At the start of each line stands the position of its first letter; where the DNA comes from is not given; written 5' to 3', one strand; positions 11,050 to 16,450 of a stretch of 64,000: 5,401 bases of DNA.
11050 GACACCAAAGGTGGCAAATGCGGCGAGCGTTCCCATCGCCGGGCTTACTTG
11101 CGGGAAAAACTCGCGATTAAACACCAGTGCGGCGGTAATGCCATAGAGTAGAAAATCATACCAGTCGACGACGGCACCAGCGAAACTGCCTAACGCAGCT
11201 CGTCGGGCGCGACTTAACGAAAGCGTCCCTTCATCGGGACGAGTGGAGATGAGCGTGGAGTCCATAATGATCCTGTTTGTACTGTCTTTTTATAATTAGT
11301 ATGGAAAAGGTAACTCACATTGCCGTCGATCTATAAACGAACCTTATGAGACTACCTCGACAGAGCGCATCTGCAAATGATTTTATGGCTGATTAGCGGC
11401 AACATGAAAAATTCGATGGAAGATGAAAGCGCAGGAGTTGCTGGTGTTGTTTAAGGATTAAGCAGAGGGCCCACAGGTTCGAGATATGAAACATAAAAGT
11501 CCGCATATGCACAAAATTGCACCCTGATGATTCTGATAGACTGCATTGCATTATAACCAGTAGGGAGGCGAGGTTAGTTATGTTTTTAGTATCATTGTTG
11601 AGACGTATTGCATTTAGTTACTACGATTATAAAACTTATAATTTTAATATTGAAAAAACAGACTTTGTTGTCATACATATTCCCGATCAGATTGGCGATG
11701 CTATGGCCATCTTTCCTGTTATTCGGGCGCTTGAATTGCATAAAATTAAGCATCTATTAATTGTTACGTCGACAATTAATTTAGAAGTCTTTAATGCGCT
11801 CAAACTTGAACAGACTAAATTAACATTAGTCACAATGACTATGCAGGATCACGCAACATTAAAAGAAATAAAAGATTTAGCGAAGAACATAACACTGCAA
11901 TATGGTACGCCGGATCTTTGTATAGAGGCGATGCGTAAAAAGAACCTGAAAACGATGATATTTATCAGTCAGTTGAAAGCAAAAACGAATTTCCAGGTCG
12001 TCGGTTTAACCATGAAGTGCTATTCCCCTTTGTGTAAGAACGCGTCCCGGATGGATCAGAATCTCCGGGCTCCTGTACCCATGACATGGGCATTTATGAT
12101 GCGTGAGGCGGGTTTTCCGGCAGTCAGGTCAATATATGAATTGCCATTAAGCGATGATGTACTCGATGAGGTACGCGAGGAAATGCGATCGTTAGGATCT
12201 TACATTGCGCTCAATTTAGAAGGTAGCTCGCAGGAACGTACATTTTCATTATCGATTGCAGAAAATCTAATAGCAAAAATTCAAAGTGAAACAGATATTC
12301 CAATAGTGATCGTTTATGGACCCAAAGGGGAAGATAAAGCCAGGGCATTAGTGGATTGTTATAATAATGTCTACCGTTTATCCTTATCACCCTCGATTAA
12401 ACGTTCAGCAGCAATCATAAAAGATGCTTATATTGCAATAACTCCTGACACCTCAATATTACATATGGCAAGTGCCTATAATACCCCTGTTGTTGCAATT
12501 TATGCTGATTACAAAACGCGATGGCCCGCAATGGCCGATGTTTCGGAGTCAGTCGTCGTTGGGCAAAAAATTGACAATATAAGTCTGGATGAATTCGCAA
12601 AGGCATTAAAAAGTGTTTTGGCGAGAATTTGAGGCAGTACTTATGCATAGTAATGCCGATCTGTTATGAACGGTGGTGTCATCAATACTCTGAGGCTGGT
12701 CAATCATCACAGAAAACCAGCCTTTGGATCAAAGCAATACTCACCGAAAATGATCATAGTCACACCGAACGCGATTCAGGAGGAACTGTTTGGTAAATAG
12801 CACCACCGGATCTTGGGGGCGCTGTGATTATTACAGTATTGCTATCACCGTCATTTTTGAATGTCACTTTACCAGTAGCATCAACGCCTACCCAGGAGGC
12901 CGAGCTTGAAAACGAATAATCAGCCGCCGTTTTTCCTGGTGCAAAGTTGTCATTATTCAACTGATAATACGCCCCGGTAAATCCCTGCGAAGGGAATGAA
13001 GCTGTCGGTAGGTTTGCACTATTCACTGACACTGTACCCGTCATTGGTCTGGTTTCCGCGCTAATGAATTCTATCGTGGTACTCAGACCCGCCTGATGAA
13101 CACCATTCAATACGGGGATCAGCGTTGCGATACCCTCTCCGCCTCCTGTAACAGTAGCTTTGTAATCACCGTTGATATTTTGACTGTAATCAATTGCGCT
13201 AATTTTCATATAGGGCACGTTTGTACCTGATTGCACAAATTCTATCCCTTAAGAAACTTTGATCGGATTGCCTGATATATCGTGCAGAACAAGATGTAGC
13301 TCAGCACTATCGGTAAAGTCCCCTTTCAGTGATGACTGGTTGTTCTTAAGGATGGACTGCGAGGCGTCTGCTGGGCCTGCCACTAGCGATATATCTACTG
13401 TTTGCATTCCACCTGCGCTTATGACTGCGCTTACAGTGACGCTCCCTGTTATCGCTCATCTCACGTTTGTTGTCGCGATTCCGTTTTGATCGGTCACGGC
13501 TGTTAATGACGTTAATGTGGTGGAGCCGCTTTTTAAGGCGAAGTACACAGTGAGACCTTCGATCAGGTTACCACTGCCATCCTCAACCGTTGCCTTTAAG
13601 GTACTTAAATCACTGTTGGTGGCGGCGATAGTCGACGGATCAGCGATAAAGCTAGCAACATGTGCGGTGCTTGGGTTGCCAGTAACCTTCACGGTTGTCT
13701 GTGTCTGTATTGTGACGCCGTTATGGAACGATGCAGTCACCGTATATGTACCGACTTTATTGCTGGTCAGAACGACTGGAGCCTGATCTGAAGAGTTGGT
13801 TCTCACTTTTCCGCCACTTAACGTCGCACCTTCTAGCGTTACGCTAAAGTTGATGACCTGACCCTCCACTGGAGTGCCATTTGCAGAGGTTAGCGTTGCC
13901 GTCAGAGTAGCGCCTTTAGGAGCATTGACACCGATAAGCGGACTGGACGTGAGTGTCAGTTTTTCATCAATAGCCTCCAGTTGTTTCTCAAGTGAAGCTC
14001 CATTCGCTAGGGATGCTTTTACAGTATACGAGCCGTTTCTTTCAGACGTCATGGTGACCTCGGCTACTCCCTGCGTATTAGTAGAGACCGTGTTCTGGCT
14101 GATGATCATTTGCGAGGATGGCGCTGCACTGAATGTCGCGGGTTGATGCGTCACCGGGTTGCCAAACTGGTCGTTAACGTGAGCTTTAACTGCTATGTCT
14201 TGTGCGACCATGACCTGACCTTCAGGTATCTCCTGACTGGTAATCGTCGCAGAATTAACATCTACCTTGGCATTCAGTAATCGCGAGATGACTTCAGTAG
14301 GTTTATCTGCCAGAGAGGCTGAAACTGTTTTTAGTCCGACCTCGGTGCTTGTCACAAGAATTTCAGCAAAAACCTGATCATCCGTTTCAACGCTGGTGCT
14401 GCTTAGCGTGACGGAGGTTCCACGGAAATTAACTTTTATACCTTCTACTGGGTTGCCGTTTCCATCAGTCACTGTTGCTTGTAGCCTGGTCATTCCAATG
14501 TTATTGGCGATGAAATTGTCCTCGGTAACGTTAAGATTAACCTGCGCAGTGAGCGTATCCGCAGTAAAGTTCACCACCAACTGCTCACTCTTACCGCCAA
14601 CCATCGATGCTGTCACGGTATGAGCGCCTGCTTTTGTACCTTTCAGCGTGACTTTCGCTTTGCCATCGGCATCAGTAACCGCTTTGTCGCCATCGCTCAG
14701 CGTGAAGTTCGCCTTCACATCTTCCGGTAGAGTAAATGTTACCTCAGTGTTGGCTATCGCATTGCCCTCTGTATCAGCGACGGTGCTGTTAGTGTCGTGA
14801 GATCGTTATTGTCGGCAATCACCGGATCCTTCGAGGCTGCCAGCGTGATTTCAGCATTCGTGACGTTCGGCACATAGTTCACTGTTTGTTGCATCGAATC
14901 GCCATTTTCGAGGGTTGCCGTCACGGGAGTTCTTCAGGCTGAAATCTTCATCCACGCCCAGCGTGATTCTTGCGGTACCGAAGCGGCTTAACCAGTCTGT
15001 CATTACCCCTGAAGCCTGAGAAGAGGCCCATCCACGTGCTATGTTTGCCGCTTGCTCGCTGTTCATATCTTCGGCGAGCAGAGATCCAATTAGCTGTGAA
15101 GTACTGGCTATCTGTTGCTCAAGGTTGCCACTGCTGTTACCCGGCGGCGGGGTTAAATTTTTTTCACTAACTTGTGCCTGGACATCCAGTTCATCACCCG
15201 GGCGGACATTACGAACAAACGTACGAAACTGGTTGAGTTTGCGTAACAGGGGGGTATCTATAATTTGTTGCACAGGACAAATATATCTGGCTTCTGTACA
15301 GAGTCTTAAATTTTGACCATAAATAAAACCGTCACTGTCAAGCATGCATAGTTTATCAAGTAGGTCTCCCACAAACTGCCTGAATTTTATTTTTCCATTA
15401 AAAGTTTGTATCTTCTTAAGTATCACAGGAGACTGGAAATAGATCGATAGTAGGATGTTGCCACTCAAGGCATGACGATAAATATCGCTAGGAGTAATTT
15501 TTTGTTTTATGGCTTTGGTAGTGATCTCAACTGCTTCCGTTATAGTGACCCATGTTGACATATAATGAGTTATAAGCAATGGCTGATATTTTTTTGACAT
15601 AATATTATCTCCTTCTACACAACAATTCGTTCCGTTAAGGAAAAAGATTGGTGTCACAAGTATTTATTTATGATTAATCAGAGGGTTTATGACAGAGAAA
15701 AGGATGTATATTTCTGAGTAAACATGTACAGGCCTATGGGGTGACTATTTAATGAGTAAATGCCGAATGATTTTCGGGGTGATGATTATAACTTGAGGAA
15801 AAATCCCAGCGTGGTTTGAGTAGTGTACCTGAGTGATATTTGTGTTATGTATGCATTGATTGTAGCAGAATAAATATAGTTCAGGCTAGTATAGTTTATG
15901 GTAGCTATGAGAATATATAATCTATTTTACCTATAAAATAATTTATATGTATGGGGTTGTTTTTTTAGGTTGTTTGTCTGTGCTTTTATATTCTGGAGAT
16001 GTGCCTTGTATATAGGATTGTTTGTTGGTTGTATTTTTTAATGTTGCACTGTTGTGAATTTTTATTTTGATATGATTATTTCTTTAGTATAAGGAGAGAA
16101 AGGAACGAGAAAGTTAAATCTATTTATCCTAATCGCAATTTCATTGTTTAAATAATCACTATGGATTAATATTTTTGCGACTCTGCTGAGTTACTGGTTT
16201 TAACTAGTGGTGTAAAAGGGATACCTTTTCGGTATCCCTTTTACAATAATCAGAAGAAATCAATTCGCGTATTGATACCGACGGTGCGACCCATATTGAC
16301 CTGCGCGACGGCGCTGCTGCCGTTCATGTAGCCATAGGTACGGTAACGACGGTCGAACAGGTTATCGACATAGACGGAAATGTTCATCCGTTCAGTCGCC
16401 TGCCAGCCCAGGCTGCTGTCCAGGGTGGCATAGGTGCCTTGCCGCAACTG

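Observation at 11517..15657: Apparently intact yeeL glycosyltransferase next to a decayed yeeJ adhesin gene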

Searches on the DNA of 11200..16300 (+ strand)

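Call 4: search_dna_similar(query=window:11200-16300:+, collection=ecoli_genomes, mode=near, max_rows=25)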
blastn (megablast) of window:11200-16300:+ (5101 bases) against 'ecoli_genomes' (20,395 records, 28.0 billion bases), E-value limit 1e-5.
Records with a match: 5363; places in all: 8437; records where one place covers at least 80% of the query: 2035.
Genomes with a match: 5358 of 5426; with a place that covers at least 80% of the query: 2035. Places per genome that has any: lowest 1, median 2, highest 4. On chromosomes: 8429 places; on plasmids: 8.
Best place of each record, by identity: >=99% 1986; 95-99% 451; 90-95% 2887; 80-90% 39.
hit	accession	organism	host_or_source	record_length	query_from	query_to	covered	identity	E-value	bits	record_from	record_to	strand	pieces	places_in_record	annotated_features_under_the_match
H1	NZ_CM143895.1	Escherichia coli strain E20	Homo sapiens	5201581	1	5101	100%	100.0%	0e+0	9440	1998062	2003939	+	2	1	Ig-like domain-containing protein | glycosyltransferase family 9 protein | inverse autotransporter beta domain-containing protein | IS1-like element IS1A family transposase | shiA: shikimate transporter | and 1 other names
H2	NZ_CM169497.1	Escherichia coli strain EC04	Homo sapiens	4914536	1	5101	100%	100.0%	0e+0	9440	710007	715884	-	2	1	Ig-like domain-containing protein | glycosyltransferase family 9 protein | inverse autotransporter beta domain-containing protein | IS1 family transposase | shiA: shikimate transporter | and 1 other names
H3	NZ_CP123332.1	Escherichia coli strain AREA_494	Homo sapiens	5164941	1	5101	100%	100.0%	0e+0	9439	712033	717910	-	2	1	Ig-like domain-containing protein | glycosyltransferase family 9 protein | IS1 family transposase | inverse autotransporter beta domain-containing protein | hypothetical protein | and 2 other names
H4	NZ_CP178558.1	Escherichia coli strain GCU-H1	Tursiops truncates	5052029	1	5101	100%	100.0%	0e+0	9438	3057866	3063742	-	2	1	Ig-like domain-containing protein | glycosyltransferase family 9 protein (x2) | inverse autotransporter beta domain-containing protein | IS1 family transposase | shiA: shikimate transporter | and 1 other names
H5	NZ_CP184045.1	Escherichia coli strain 1439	Homo sapiens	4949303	1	5101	100%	100.0%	0e+0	9437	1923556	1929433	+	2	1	Ig-like domain-containing protein | glycosyltransferase family 9 protein | inverse autotransporter beta domain-containing protein | IS1 family transposase | shiA: shikimate transporter | and 1 other names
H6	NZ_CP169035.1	Escherichia coli strain MZ1211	Homo sapiens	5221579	1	5101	100%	100.0%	0e+0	9437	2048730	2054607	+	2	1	Ig-like domain-containing protein | glycosyltransferase family 9 protein (x2) | inverse autotransporter beta domain-containing protein | IS1-like element IS1A family transposase | shiA: shikimate transporter | and 1 other names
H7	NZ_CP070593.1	Escherichia coli strain ESC53083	Homo sapiens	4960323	1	5101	100%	100.0%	0e+0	9436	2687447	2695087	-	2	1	IS66-like element ISEc23 family transposase | Ig-like domain-containing protein (x2) | glycosyltransferase family 9 protein | inverse autotransporter beta domain-containing protein | tnpA: IS66-like element accessory protein TnpA | and 3 other names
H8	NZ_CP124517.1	Escherichia coli strain AVS0343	environmental: river near WWTP effluent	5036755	1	5101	100%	100.0%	0e+0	9436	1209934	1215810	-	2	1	Ig-like domain-containing protein | glycosyltransferase family 9 protein | inverse autotransporter beta domain-containing protein | IS1 family transposase | shiA: shikimate transporter | and 1 other names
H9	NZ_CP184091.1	Escherichia coli strain AZ184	Homo sapiens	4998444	1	5101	100%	100.0%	0e+0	9436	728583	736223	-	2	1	IS66-like element ISEc23 family transposase | Ig-like domain-containing protein (x2) | glycosyltransferase family 9 protein | inverse autotransporter beta domain-containing protein | tnpA: IS66-like element accessory protein TnpA | and 3 other names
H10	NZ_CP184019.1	Escherichia coli strain 1434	Homo sapiens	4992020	1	5101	100%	100.0%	0e+0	9436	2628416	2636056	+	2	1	IS66-like element ISEc23 family transposase | Ig-like domain-containing protein (x2) | glycosyltransferase family 9 protein | inverse autotransporter beta domain-containing protein | tnpA: IS66-like element accessory protein TnpA | and 3 other names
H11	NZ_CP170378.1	Escherichia coli strain 1428_w1_hybrid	Homo sapiens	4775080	1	5101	100%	100.0%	0e+0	9436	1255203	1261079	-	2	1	Ig-like domain-containing protein | glycosyltransferase family 9 protein | inverse autotransporter beta domain-containing protein | IS1 family transposase | shiA: shikimate transporter | and 1 other names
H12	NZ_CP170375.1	Escherichia coli strain 2406_w1_hybrid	Homo sapiens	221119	1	5101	100%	100.0%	0e+0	9436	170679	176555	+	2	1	Ig-like domain-containing protein | glycosyltransferase family 9 protein | inverse autotransporter beta domain-containing protein | IS1 family transposase | shiA: shikimate transporter | and 1 other names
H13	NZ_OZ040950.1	Escherichia coli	-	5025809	1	5101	100%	100.0%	0e+0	9436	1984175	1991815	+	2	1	IS66-like element ISEc23 family transposase | Ig-like domain-containing protein (x2) | glycosyltransferase family 9 protein | inverse autotransporter beta domain-containing protein | tnpA: IS66-like element accessory protein TnpA | and 3 other names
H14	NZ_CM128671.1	Escherichia coli strain EC65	urine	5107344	1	5101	100%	100.0%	0e+0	9435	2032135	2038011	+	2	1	Ig-like domain-containing protein | glycosyltransferase family 9 protein | inverse autotransporter beta domain-containing protein | IS1 family transposase | shiA: shikimate transporter | and 1 other names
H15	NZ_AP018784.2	Escherichia coli strain SK1144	-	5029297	1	5101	100%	100.0%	0e+0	9420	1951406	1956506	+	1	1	Ig-like domain-containing protein | glycosyltransferase family 9 protein | inverse autotransporter beta domain-containing protein | shiA: shikimate transporter | fyuA: siderophore yersiniabactin receptor FyuA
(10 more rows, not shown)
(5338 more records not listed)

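Call 5: get_annotated_region(hit=H15, flank=3000)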
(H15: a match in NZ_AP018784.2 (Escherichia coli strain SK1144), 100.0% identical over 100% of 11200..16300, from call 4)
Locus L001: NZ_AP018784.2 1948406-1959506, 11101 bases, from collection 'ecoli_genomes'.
description: Escherichia coli strain SK1144 chromosome, complete genome
organism: Escherichia coli strain SK1144 (NCBI taxid 562)
replicon: chromosome; assembly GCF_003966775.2
host: -; source: -; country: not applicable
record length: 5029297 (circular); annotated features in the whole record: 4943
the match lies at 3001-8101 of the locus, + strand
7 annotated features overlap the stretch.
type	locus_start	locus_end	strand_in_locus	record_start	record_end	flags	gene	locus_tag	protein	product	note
CDS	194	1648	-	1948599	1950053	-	amn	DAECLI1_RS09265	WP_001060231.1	AMP nucleosidase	-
CDS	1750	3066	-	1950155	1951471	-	shiA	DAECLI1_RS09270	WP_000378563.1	shikimate transporter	-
CDS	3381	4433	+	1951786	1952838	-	-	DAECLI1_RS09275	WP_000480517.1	glycosyltransferase family 9 protein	-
CDS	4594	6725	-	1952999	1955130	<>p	-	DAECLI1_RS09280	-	Ig-like domain-containing protein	frameshifted; internal stop; incomplete; partial in the middle of a contig; missing N-terminus and C-terminus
CDS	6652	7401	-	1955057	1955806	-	-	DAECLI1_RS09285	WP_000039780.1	inverse autotransporter beta domain-containing protein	-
CDS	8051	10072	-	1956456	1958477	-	fyuA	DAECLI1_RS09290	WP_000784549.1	siderophore yersiniabactin receptor FyuA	-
CDS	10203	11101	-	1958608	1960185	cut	ybtE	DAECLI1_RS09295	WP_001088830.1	yersiniabactin biosynthesis salycil-AMP ligase YbtE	-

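Call 51: search_dna_similar(query=window:14700-15500:+, collection=ecoli_genomes, mode=near, max_rows=12, rows=spread)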
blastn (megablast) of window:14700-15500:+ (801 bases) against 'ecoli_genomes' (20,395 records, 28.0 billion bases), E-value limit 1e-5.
Records with a match: 5107; places in all: 8086; records where one place covers at least 80% of the query: 2055.
Genomes with a match: 5106 of 5426; with a place that covers at least 80% of the query: 2054. Places per genome that has any: lowest 1, median 2, highest 3. On chromosomes: 8082 places; on plasmids: 4.
Best place of each record, by identity: >=99% 1955; 95-99% 243; 90-95% 2881; 80-90% 28.
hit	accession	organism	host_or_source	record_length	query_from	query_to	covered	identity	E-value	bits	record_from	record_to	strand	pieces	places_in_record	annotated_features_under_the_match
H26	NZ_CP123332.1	Escherichia coli strain AREA_494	Homo sapiens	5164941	1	801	100%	100.0%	0e+0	1499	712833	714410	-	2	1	IS1 family transposase | inverse autotransporter beta domain-containing protein | Ig-like domain-containing protein | hypothetical protein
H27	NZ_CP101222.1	Escherichia coli strain EC21Z-144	Homo sapiens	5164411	1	801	100%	99.8%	0e+0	1469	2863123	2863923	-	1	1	inverse autotransporter beta domain-containing protein | Ig-like domain-containing protein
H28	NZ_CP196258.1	Escherichia coli strain AH19K002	Homo sapiens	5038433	1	801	100%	99.6%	0e+0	1463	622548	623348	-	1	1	inverse autotransporter beta domain-containing protein | Ig-like domain-containing protein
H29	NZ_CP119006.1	Escherichia coli strain CE0021a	Bos taurus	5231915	1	801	100%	99.4%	0e+0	1452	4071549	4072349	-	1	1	inverse autotransporter beta domain-containing protein | Ig-like domain-containing protein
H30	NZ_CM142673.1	Escherichia coli strain UID2309220031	Homo sapiens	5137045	1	801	100%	99.3%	0e+0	1447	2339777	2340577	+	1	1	inverse autotransporter beta domain-containing protein | Ig-like domain-containing protein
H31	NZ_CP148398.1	Escherichia coli strain Z1323HEC0009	Homo sapiens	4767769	226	548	40%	92.8%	2e-129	472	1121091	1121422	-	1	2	yeeJ: inverse autotransporter adhesin YeeJ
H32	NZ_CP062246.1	Escherichia coli strain AML003_par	not applicable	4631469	226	548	40%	92.5%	8e-128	466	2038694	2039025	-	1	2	yeeJ: inverse autotransporter adhesin YeeJ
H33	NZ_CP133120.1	Escherichia coli O157:H7 strain PNUSAE145590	missing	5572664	226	548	40%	92.5%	8e-128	466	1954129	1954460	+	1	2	inverse autotransporter adhesin-like protein YeeJ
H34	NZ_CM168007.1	Escherichia coli strain PEC411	Sus scrofa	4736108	226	548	40%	92.5%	8e-128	466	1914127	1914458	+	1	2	yeeJ: inverse autotransporter adhesin YeeJ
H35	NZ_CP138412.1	Escherichia coli strain 50EVA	Homo sapiens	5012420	226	548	40%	92.2%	4e-126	460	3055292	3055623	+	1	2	yeeJ: inverse autotransporter adhesin YeeJ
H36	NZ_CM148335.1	Escherichia coli strain 08A21CPO005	Homo sapiens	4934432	226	548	40%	91.9%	2e-124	455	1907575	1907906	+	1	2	Ig-like domain-containing protein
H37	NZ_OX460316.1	Escherichia coli strain EC0026B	Derived from parental isolate EC0026B ...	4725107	1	57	7%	98.2%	9e-18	100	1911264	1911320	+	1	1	yeeJ: inverse autotransporter adhesin YeeJ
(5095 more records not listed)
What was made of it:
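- Checked: The same junctions are present in 2054 independent complete genomes (call 51).
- The same scar is present in 2054 genomes (call 51).
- Tried and rejected: Assembly artefact for yeeJ: rejected, because identical junctions occur in 2054 complete genomes (call 51).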

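Call 54: search_dna_similar(query=window:11580-12632:+, collection=ecoli_genomes, mode=near, max_rows=40, rows=spread)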
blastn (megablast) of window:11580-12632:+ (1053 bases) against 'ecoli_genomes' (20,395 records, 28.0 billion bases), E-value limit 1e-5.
Records with a match: 5268; places in all: 5349; records where one place covers at least 80% of the query: 4939.
Genomes with a match: 5267 of 5426; with a place that covers at least 80% of the query: 4939. Places per genome that has any: lowest 1, median 1, highest 4. On chromosomes: 5346 places; on plasmids: 3.
Best place of each record, by identity: >=99% 1997; 95-99% 3238; 90-95% 32; 80-90% 1.
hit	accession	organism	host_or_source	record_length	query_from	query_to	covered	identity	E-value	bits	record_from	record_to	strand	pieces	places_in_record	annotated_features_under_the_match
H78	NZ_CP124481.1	Escherichia coli strain AVS0756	wastewater efflux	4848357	1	1053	100%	100.0%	0e+0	1976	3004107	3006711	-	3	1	IS1 family transposase (x2) | glycosyltransferase family 9 protein (x3)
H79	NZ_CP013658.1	Escherichia coli strain uk_P46212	Homo sapiens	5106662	1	1053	100%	100.0%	0e+0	1945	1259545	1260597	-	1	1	glycosyltransferase family 9 protein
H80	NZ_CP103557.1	Escherichia coli O25b:H4-ST131 strain 4993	Homo sapiens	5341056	1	1053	100%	100.0%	0e+0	1945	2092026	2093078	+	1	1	glycosyltransferase family 9 protein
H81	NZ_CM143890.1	Escherichia coli strain E25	Homo sapiens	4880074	1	1053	100%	100.0%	0e+0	1945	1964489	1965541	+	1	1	glycosyltransferase family 9 protein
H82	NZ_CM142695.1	Escherichia coli strain UID2404240038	Homo sapiens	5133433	1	1053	100%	99.9%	0e+0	1960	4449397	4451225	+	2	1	glycosyltransferase family 9 protein (x2) | IS1 family transposase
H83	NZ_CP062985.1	Escherichia coli UTI89 strain UTI89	Homo sapiens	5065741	1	1053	100%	99.6%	0e+0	1923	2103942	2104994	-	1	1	glycosyltransferase family 9 protein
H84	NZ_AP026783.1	Escherichia coli strain IPCEC31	Homo sapiens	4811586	1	1053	100%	99.6%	0e+0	1923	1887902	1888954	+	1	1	glycosyltransferase family 9 protein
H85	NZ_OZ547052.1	Escherichia coli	Homo sapiens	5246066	1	1053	100%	99.6%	0e+0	1923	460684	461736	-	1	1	glycosyltransferase family 9 protein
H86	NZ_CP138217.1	Escherichia coli strain 20Y000092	Homo sapiens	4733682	1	1053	100%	99.5%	0e+0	1917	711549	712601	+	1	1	glycosyltransferase family 9 protein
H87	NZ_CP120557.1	Escherichia coli strain B771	Homo sapiens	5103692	1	1053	100%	99.4%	0e+0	1929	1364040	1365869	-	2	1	glycosyltransferase family 9 protein (x2) | IS1 family transposase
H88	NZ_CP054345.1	Escherichia coli strain SCU-176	Homo sapiens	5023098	1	1053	100%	99.3%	0e+0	1906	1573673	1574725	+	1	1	glycosyltransferase family 9 protein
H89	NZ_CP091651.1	Escherichia coli strain KTa008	river water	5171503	1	1053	100%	99.2%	0e+0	1901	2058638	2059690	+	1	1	glycosyltransferase family 9 protein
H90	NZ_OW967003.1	Escherichia coli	Homo sapiens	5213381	1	1053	100%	99.2%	0e+0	1901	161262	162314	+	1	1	glycosyltransferase family 9 protein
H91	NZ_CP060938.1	Escherichia coli strain EC11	Homo sapiens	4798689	1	1053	100%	99.0%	0e+0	1890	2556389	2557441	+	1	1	glycosyltransferase family 9 protein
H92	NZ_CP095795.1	Escherichia coli strain CT265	avian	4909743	1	1053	100%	99.0%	0e+0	1890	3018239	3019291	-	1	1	glycosyltransferase family 9 protein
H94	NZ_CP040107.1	Escherichia coli O157:H7 strain MB9-1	cattle feces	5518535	1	1053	100%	97.2%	0e+0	1784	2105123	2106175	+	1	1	glycosyltransferase family 9 protein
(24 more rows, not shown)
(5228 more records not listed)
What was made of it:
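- The gene is present in 4939 of 5426 genomes (call 54). The gene is retained in 91% of genomes (call 54).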
